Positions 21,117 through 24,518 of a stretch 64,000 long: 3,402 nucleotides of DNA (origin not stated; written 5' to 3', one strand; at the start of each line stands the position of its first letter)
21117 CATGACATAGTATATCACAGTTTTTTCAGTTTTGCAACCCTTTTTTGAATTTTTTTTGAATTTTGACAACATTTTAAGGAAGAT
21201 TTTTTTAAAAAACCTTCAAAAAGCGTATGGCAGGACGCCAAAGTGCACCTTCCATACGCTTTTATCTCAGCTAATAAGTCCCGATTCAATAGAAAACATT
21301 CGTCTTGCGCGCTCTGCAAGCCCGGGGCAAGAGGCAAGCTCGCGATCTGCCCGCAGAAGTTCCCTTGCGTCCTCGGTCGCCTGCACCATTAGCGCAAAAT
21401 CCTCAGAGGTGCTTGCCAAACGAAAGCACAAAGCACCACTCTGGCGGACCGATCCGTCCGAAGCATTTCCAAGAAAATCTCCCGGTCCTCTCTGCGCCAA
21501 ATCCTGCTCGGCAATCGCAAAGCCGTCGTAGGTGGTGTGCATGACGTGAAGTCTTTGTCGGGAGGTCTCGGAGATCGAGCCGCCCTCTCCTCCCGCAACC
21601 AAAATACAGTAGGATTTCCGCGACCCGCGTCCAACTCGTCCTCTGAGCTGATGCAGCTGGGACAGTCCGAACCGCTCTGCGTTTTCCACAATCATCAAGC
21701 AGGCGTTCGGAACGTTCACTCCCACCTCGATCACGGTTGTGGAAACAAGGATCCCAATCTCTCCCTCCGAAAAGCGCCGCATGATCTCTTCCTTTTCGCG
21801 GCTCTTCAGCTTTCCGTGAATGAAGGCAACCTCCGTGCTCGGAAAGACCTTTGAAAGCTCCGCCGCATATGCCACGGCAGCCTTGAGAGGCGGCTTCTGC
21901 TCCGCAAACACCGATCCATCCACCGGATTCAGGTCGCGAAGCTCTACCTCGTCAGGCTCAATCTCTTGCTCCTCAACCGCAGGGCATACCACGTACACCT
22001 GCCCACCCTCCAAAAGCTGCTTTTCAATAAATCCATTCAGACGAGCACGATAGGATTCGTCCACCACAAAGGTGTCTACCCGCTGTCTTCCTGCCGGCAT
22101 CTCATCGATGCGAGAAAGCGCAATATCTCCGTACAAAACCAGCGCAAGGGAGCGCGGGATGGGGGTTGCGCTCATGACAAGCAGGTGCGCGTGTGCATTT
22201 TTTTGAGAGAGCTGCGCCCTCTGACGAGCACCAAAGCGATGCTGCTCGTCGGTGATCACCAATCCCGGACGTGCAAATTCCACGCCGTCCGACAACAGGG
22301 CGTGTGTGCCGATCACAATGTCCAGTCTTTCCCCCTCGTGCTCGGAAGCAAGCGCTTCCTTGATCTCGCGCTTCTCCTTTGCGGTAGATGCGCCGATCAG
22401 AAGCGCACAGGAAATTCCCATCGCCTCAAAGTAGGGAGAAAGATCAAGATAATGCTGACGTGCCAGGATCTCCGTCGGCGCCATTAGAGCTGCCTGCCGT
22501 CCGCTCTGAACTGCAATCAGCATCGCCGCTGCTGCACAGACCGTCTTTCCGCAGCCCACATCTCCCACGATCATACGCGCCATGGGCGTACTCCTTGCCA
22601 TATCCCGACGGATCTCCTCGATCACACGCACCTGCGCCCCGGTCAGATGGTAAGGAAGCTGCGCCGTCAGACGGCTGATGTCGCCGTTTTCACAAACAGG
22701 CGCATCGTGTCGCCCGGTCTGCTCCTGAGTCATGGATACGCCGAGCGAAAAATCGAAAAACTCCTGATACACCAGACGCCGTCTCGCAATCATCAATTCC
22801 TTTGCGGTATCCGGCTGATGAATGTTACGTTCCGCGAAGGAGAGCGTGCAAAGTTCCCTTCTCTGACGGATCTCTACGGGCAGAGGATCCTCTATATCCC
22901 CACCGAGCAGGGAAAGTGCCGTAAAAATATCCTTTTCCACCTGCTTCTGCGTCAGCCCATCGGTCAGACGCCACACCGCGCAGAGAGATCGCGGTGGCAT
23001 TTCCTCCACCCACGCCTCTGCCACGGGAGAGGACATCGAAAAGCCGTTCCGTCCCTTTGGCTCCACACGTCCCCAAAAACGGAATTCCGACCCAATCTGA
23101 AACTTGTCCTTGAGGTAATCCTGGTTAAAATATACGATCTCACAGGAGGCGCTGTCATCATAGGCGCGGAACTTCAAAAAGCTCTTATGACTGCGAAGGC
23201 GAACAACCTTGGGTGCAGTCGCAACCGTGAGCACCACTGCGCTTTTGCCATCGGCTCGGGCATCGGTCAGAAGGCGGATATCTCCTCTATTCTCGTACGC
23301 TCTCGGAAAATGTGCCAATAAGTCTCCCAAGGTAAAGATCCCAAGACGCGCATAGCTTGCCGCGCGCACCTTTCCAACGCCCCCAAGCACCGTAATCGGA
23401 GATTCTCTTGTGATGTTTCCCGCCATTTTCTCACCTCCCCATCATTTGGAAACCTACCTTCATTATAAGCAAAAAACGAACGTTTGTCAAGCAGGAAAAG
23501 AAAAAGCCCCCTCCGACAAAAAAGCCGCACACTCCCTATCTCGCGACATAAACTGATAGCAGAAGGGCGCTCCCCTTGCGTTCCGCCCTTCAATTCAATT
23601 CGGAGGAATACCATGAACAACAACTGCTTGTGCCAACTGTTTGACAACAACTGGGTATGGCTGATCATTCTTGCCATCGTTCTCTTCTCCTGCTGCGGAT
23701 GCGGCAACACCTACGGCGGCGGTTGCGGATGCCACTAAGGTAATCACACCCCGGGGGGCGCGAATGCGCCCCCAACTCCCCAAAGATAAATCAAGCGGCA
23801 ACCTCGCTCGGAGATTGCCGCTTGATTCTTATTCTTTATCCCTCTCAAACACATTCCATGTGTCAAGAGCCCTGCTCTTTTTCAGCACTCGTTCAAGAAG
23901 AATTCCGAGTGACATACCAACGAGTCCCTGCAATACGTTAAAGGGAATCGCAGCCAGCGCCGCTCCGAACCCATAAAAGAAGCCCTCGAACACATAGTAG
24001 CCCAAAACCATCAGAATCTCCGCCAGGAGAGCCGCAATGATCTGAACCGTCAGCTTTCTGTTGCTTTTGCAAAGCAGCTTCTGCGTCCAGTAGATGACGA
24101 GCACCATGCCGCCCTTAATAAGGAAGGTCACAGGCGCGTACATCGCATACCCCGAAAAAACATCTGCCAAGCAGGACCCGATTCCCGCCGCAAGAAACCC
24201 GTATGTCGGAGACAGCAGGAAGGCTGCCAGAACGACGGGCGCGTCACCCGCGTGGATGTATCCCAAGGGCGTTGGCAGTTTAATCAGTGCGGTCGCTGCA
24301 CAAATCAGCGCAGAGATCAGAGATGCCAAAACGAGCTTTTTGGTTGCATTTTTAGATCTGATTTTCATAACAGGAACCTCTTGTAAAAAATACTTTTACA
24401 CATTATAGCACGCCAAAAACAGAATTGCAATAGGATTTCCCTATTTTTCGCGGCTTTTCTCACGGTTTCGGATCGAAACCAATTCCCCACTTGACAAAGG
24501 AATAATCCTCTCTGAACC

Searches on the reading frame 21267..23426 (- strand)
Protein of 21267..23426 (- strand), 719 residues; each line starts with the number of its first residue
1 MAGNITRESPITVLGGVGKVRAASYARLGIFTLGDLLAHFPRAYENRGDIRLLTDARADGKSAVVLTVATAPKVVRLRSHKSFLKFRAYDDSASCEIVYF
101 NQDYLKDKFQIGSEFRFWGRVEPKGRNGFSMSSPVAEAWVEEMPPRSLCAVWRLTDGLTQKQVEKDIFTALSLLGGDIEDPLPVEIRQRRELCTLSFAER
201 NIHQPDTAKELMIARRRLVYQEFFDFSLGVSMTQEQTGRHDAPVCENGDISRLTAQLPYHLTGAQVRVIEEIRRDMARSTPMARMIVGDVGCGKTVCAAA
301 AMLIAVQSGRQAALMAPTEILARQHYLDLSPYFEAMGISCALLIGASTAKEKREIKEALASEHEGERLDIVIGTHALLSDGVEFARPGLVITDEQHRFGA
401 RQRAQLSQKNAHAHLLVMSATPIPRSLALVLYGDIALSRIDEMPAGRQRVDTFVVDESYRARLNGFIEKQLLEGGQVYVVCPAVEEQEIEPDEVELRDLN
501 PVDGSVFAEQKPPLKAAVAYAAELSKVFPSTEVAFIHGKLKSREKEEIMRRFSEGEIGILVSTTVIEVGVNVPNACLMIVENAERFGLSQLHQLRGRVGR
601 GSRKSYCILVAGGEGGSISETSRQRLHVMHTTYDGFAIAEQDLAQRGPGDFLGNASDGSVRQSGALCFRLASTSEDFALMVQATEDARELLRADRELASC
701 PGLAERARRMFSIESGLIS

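Call 58: search_protein_families(library=pfam, proteins=[window:21267-23426:-], max_evalue=0.00001)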
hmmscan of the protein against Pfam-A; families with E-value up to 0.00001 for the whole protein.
window:21267-23426:- (719 aa): 5 families
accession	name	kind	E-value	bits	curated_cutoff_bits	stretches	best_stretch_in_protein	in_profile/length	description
PF00270.35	DEAD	-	2.3e-22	79.9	26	1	264-427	3-164/167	DEAD/DEAH box helicase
PF00271.37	Helicase_C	-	3.3e-19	69.6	23.5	1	528-600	38-108/110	Helicase conserved C-terminal domain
PF17191.10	RecG_wedge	-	1.3e-15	57.8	23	1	13-167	4-155/162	RecG wedge domain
PF04851.21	ResIII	-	1.1e-11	45.3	22.5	1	261-422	4-162/164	Type III restriction enzyme, res subunit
PF19833.4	RecG_dom3_C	-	3.2e-06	27.5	26.8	1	632-699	1-63/87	ATP-dependent DNA helicase RecG, domain 3, C-terminal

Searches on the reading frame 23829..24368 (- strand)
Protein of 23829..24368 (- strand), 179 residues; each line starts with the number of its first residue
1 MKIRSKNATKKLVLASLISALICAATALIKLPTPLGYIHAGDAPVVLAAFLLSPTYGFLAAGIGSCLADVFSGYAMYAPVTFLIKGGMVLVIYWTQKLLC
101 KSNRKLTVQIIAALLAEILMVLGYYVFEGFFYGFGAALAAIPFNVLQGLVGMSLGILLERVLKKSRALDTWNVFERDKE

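Call 58: search_protein_families(library=pfam, proteins=[window:23829-24368:-], max_evalue=0.00001)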
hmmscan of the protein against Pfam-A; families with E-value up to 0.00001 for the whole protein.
window:23829-24368:- (179 aa): 2 families
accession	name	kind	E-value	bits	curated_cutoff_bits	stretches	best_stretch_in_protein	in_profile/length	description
PF07155.17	ECF-ribofla_trS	-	1.1e-32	113.8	26.7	1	7-164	2-172/172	ECF-type riboflavin transporter, S component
PF12822.12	ECF_trnsprt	-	2.9e-09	37.6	30.7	1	10-149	1-159/169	ECF transporter, substrate-specific component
